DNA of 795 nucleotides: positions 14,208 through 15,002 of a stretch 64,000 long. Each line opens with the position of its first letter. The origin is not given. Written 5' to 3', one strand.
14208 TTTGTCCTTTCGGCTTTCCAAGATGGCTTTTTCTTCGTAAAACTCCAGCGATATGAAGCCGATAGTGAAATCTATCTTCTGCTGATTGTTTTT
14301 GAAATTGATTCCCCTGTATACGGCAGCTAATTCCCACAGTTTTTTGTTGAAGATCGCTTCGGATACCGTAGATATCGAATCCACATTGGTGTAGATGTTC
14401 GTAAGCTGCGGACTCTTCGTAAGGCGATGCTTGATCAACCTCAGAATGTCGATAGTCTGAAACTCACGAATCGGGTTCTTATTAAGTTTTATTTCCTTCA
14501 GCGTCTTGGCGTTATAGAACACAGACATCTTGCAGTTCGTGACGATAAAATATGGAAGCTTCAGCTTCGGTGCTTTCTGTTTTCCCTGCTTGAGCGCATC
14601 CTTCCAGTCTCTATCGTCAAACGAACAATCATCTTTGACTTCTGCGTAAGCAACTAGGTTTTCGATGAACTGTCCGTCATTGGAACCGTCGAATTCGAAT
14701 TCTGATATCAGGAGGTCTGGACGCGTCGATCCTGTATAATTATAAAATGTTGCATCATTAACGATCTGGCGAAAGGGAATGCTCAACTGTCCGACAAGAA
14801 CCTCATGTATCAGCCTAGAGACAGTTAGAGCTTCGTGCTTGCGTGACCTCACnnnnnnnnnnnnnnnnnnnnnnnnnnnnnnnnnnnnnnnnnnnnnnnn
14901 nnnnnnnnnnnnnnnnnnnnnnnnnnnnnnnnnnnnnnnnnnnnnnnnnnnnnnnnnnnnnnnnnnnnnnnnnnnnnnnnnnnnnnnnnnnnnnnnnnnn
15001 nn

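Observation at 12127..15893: Complete IS1595-family transposon carrying a restriction-modification gene, inserted into a gene that can be rebuilt exactly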

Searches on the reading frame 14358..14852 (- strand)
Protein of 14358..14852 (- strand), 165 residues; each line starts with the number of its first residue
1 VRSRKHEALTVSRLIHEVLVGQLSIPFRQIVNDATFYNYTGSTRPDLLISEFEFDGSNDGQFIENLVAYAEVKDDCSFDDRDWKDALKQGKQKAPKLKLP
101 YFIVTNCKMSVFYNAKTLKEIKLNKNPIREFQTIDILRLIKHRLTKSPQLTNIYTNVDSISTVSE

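Call 78: search_solved_structures(query=A2, max_evalue=10, show_alignments=2)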
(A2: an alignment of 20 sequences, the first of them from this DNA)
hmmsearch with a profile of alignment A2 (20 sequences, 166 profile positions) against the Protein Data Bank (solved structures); distinct sequences matched with E-value up to 10: 2.
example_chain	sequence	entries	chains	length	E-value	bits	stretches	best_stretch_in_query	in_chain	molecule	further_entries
1kt9_A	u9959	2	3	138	0.57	12.9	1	79-119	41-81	Diadenosine Tetraphosphate Hydrolase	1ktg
6v7u_A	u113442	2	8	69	1.9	11.2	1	60-91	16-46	Quorum sensing anti-activator protein Aqs1 | Quorum sensing anti-activator Aqs1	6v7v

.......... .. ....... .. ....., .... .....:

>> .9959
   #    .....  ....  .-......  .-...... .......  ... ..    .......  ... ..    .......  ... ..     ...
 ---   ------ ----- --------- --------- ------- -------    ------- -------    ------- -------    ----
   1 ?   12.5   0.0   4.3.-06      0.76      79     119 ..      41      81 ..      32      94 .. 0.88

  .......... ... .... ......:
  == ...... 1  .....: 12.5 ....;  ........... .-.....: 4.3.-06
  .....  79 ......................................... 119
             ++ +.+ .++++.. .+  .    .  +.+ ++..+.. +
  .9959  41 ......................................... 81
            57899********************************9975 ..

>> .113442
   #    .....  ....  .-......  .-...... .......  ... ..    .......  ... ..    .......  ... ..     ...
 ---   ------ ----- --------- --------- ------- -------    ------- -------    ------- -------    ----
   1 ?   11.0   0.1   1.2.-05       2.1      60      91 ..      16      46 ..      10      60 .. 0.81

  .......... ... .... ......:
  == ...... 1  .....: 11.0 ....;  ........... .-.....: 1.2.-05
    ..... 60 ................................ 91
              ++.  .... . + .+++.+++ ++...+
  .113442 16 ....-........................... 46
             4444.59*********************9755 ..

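Call 84: predict_structure(alignment_id=A2)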
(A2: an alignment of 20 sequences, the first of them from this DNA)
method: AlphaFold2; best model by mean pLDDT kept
length: 165 residues; sequences in the alignment: 20
mean_pLDDT: 62.8   pTM: 0.61
mean pLDDT of the five models: 62.8, 62.1, 46.9, 43.9, 43.8
residues with pLDDT >= 90: 12; 70-90: 55; 50-70: 46; < 50: 52
segments of 3 or more residues with pLDDT < 50: 1-29, 43-47, 49-54, 160-165
pLDDT, mean of each block of 10 residues (from residue 1): 32 47 48 52 48 51 51 62 78 74 73 89 84 70 89 73 32
secondary structure, 60 per line:
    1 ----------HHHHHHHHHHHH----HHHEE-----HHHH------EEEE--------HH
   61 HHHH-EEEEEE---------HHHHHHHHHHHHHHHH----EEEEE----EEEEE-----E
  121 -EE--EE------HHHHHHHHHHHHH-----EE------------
elements in order: H11-22 H37-40 E47-50 H59-64 E66-71 H81-96 E101-105 E110-114 H134-146

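Call 87: fold_search(model_id=the predicted structure, library=pdb)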
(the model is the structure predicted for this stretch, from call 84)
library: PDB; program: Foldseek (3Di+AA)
matches with E <= 10: 237; with E <= 0.001: 0
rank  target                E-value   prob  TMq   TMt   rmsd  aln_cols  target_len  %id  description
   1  3h1t                  1.4e-01  0.80  0.46  0.17   5.3       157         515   16  The fragment structure of a putative HsdR subunit of a type I restriction enzyme from Vibrio vulnificus YJ016 (released 2009-10-20)
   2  3s1s                  2.8e-01  0.30  0.34  0.08   8.3       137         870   14  Characterization and crystal structure of the type IIG restriction endonuclease BpuSI (released 2011-07-13)
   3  8owr_A                2.8e-01  0.16  0.25  0.20   8.7       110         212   16  Crystal structure of Mycobacterium smegmatis CoaB in complex with CTP and 2-(1-(3,4-dihydroxyphenyl)-5-(3-hydroxypheny (released 2024-05-08)
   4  8fg6_B                3.0e-01  0.11  0.19  0.20  10.4       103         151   10  Design of amyloidogenic peptide traps (released 2024-03-20)
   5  5izv_B                4.7e-01  0.09  0.18  0.09  11.8       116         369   15  Crystal structure of the legionella pneumophila effector protein RavZ - F222 (released 2016-11-09)
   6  4qbl_F                6.0e-01  0.12  0.20  0.26   6.8        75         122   17  VRR_NUC domain protein (released 2014-09-10)
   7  6thc_C                6.0e-01  0.11  0.24  0.20  10.2       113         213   15  Crystal structure of Mycobacterium smegmatis CoaB in complex with CTP and (4-hydroxyphenyl)(2,3,4-trihydroxyphenyl)met (released 2020-11-25)
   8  4g85_A                6.4e-01  0.25  0.25  0.11   8.1        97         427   10  Crystal structure of human HisRS (released 2012-09-26)
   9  4qbl_A                6.8e-01  0.10  0.20  0.25   7.1        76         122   17  VRR_NUC domain protein (released 2014-09-10)
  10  5izv_A                6.8e-01  0.06  0.17  0.09  11.8       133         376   14  Crystal structure of the legionella pneumophila effector protein RavZ - F222 (released 2016-11-09)
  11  2eo0_A                9.9e-01  0.14  0.34  0.41   8.1       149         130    9  Crystal Structure of Holliday Junction Resolvase ST1444 (released 2007-10-02)
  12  8ryf_B                9.9e-01  0.04  0.10  0.08   9.3        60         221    8  AzeJ in complex with MTA and AZE from Pseudomonas aeruginosa (P4(2)22) (released 2025-01-01)
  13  8ryf_A                1.1e+00  0.04  0.14  0.11  10.2        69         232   10  AzeJ in complex with MTA and AZE from Pseudomonas aeruginosa (P4(2)22) (released 2025-01-01)
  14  6rn1_B                1.1e+00  0.02  0.11  0.08  14.8       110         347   13  Structure of N-terminal truncated Plasmodium falciparum IMP-nucleotidase (released 2020-07-15)
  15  3rm5_B                1.1e+00  0.16  0.28  0.11  10.5       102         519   13  Structure of Trifunctional THI20 from Yeast (released 2011-09-21)
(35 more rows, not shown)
